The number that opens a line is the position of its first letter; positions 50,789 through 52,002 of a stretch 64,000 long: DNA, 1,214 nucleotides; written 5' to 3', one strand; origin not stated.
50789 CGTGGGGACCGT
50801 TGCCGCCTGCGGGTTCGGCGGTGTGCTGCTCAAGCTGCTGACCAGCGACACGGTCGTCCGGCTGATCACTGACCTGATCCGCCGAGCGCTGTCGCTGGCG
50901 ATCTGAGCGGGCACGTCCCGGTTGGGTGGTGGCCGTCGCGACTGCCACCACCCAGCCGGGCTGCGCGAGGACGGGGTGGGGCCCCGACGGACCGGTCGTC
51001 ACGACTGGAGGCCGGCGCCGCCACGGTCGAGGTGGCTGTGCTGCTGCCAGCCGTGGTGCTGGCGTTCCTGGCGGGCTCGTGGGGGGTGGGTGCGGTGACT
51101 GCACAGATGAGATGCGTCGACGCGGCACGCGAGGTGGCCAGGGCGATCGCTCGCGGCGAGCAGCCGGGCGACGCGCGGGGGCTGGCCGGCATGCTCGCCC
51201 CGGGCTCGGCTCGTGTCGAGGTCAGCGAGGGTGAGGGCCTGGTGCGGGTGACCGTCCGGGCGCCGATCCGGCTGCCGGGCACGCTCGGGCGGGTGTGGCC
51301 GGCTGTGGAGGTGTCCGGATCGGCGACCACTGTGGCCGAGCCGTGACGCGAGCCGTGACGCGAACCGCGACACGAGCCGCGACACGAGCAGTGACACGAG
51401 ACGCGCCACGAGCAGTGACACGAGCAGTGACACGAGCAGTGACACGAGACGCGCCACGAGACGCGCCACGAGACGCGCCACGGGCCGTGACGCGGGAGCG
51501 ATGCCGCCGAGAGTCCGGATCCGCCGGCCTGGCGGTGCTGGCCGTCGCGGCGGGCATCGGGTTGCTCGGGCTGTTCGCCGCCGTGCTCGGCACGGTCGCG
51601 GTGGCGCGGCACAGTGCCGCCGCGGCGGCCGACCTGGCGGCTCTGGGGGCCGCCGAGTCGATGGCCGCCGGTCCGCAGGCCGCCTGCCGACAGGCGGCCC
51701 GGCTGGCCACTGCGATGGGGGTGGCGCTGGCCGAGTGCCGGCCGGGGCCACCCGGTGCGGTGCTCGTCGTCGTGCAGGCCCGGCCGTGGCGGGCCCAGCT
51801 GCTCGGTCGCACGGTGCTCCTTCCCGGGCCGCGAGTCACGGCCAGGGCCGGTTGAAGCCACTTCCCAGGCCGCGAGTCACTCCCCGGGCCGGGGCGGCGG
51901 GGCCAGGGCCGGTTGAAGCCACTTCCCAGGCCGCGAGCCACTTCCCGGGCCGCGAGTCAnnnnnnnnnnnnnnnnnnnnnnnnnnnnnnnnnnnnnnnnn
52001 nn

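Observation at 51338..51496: In-frame 12-nt minisatellite (~13 copies) at the junction of two TadE-like genes in the Tad/Flp pilus locus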

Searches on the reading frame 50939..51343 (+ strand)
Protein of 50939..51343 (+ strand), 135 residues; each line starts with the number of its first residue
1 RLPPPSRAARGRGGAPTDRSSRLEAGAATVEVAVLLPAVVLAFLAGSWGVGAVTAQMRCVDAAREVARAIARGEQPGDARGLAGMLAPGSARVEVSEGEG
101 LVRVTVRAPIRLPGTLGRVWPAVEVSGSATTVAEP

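Call 7: search_protein_families(library=ncbifam, proteins=[window:50939-51343:+], max_evalue=0.01)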
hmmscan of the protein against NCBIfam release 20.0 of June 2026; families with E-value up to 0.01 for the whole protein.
window:50939-51343:+ (135 aa): 1 family
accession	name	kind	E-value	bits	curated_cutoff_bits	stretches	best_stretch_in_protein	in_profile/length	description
NF041390.1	TadE_Rv3655c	subfamily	2.9e-27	95.1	40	1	30-135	1-101/101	TadE family type IV pilus minor pilin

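Call 8: search_protein_families(library=pfam, proteins=[window:50939-51343:+], max_evalue=0.01)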
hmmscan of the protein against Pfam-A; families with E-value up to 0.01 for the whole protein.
window:50939-51343:+ (135 aa): 1 family
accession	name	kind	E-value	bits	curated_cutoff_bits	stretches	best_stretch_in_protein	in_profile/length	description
PF07811.17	TadE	-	2.1e-06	28.2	22.9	1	26-68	1-43/43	TadE-like protein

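Call 20: find_homologous_proteins(query=window:51008-51343:+, max_evalue=1e-8)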
Query window:51008-51343:+ (112 aa): 11 proteins with E <= 1e-8 among 307 candidates.
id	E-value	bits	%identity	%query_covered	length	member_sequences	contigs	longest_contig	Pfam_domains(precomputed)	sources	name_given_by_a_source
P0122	1.6e-54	201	99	91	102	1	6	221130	-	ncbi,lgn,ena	-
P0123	3.1e-38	148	70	99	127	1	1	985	PF07811.18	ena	-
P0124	8.6e-35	137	68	99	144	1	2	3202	PF07811.18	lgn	-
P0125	2.6e-12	65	48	100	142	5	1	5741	PF07811.18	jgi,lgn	-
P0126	7.4e-11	60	51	78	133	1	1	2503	PF07811.18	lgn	-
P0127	2.3e-10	59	43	99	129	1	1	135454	PF07811.18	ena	-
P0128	2.4e-10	59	44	98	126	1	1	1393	-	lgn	-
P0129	8.8e-10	57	48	74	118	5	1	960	-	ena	-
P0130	1.7e-9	56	53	55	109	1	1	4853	PF07811.18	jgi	jgi:hypothetical protein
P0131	2.6e-9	55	42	100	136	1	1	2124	-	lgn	-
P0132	4.8e-9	55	43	100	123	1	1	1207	-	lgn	-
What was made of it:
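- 51032..51346 (+): TadE_Rv3655c-type minor pilin gene (upstream gene). The array leaves its C-terminus ...TTVAEP* untouched. Sister proteins P0123/P0124 are 70/68% identical (call 20).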

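Call 21: find_encoding_contigs(protein=P0124, flank=3000, max_places=6)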
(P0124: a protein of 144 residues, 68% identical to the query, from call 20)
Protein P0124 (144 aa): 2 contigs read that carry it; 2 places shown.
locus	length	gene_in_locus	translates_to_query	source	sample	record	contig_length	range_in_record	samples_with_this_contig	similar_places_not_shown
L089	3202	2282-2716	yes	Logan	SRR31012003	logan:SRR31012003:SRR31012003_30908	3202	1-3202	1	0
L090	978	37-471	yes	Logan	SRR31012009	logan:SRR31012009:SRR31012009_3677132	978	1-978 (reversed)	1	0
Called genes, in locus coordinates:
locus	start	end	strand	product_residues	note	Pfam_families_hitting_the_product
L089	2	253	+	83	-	?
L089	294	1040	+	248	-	-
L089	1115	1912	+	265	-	PF00482:T2SSF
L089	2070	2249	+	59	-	PF14029:DUF4244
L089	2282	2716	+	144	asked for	PF07811:TadE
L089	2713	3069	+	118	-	-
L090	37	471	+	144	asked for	PF07811:TadE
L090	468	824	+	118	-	-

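Call 22: find_encoding_contigs(protein=P0123, flank=3000, max_places=6)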
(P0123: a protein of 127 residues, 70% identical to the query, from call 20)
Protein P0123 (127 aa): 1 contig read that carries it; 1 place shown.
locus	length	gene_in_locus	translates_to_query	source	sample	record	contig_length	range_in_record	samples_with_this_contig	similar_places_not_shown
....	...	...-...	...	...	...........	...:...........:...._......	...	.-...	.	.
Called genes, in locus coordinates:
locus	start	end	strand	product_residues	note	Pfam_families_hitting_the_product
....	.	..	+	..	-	?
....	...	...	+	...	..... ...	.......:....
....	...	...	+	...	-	?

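Call 23: find_encoding_contigs(protein=P0125, flank=3000, max_places=6)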
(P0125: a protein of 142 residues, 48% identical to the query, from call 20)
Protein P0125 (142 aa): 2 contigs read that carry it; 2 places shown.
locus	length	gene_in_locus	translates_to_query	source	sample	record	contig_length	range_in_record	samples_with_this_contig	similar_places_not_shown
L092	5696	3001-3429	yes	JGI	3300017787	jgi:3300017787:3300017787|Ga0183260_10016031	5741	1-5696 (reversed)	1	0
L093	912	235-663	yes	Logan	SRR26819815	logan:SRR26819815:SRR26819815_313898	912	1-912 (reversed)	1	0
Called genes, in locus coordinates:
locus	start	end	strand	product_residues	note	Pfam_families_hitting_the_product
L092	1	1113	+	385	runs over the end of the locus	?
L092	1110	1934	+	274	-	PF00482:T2SSF (weak)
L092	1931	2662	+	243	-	PF00482:T2SSF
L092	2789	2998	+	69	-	PF14029:DUF4244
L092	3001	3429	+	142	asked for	PF07811:TadE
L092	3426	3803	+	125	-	PF13400:Tad (weak)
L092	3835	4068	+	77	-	-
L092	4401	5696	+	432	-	?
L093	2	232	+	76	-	?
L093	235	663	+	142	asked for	PF07811:TadE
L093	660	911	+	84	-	?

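Call 30: find_related_loci(query=window:51008-51343:+, collection=metagenome_contigs, flank=2500)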
Query window:51008-51343:+ (112 aa) in metagenome_contigs; peptide patterns used: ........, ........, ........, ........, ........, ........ (x = any residue, [..] = any of these).
600 stretches matched a pattern (row limit reached: there are more); 3 encode a relative of the query (tblastn E <= 1e-3); 3 distinct loci.
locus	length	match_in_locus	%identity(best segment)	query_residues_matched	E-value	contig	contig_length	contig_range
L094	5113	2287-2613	48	1-112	3e-9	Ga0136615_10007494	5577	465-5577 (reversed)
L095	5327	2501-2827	48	1-112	3e-9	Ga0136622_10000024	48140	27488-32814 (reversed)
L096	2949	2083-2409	47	1-112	4e-9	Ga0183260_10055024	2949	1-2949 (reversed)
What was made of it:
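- Tried and rejected: The metagenome scan with the upstream protein (call 30) gave only 47-48% relatives.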

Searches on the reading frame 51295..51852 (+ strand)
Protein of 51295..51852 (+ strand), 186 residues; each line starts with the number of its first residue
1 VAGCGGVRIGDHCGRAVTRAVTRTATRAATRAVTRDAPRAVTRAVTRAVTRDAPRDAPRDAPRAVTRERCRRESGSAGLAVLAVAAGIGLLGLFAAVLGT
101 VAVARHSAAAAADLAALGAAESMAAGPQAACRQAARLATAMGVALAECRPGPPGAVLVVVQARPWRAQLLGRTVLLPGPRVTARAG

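Call 7: search_protein_families(library=ncbifam, proteins=[window:51295-51852:+], max_evalue=0.01)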
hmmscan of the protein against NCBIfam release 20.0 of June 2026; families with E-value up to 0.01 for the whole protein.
window:51295-51852:+ (186 aa): 1 family
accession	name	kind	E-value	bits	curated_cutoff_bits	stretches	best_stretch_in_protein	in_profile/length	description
TIGR03816.1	tadE_like_DECH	hypoth_equivalog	5.1e-18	65.3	50.95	1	73-186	1-108/109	Rv3654c family TadE-like protein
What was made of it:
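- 51511..51852 (+): Conserved Rv3654c-family core. It has the motif E-S-G-S-A (Gly codon 51517-19) followed by a hydrophobic helix, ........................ The Gly|Ser bond is a putative prepilin-type cleavage point. TIGR03816, 65.3 bits against a cutoff of 50.95, model positions 1-108 of 109 (call 7).
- On Rv3654c-family TadE-like protein (TIGR03816), downstream gene: 65.3 bits against a cutoff of 50.95, model positions 1-108 of 109, residues 73-186 of ORF 51295-51855 (call 7).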

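Call 8: search_protein_families(library=pfam, proteins=[window:51295-51852:+], max_evalue=0.01)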
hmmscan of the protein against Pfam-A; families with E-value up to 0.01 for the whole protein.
window:51295-51852:+ (186 aa): 0 families

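Call 16: find_homologous_proteins(query=window:51295-51852:+, max_evalue=0.00001)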
Query window:51295-51852:+ (186 aa): 1 proteins with E <= 0.00001 among 8000 candidates.
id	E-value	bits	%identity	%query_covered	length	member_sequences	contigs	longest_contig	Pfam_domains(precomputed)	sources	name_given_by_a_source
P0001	4.5e-62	227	99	66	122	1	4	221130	-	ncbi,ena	-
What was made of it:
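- Tried and rejected: Homology search with the 186-aa ORF (call 16) was swamped by low-complexity words and returned only the self cluster.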

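Call 18: find_encoding_contigs(protein=P0001, flank=3000, max_places=10)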
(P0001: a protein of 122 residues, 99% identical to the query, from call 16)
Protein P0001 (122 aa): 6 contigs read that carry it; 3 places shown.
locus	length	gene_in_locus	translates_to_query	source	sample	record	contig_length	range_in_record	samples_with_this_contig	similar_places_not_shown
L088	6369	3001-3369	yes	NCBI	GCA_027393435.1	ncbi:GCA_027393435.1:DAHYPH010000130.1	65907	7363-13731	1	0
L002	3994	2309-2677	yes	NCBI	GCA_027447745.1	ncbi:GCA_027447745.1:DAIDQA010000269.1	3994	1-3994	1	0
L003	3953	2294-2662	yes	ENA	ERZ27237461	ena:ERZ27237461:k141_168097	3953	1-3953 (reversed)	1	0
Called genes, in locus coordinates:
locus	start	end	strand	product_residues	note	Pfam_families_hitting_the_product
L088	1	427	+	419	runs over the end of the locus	PF00437:T2SSE, PF06414:Zeta_toxin (weak)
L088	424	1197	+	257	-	PF00482:T2SSF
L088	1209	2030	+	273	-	PF00482:T2SSF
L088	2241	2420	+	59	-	PF14029:DUF4244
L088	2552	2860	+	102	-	-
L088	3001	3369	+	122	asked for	-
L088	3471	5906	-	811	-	PF00270:DEAD, PF00271:Helicase_C, PF22982:WHD_HRQ1, PF09369:MZB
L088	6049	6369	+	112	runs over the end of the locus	PF01740:STAS, PF13466:STAS_2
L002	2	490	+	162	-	?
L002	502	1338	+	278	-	PF00482:T2SSF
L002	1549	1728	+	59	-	PF14029:DUF4244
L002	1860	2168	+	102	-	-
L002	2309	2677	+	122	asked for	-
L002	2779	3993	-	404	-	?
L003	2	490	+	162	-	?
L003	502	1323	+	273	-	PF00482:T2SSF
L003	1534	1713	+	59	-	PF14029:DUF4244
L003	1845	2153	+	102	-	-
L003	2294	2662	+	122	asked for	-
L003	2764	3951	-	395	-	?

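Call 51: search_protein_representatives(protein=window:51343-51852:+)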
Query: 170 residues. Proteins with E-value up to 0.001 (for the whole library): 368; up to 1e-10: 2; up to 1e-30: 0. The best 150 are listed.
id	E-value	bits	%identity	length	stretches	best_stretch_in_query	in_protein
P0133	7.5e-28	113.8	62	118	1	53-170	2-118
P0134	4.2e-11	59.5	49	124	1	58-170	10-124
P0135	1.9e-10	57.3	53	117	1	55-151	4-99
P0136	4.9e-10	56.0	51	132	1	47-153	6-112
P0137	7.6e-10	55.4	46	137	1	57-170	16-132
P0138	8.1e-10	55.3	45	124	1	54-170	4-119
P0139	2.7e-09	53.6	43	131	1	42-144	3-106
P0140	2.9e-09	53.5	47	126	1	46-170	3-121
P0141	7.5e-09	52.2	49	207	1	52-170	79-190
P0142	8.0e-09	52.1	46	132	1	44-170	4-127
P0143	9.0e-09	51.9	48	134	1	44-146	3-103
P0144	1.2e-08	51.5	46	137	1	49-145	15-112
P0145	1.2e-08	51.5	38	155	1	8-154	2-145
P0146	1.4e-08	51.3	42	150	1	54-155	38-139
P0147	1.9e-08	50.9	47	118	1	57-170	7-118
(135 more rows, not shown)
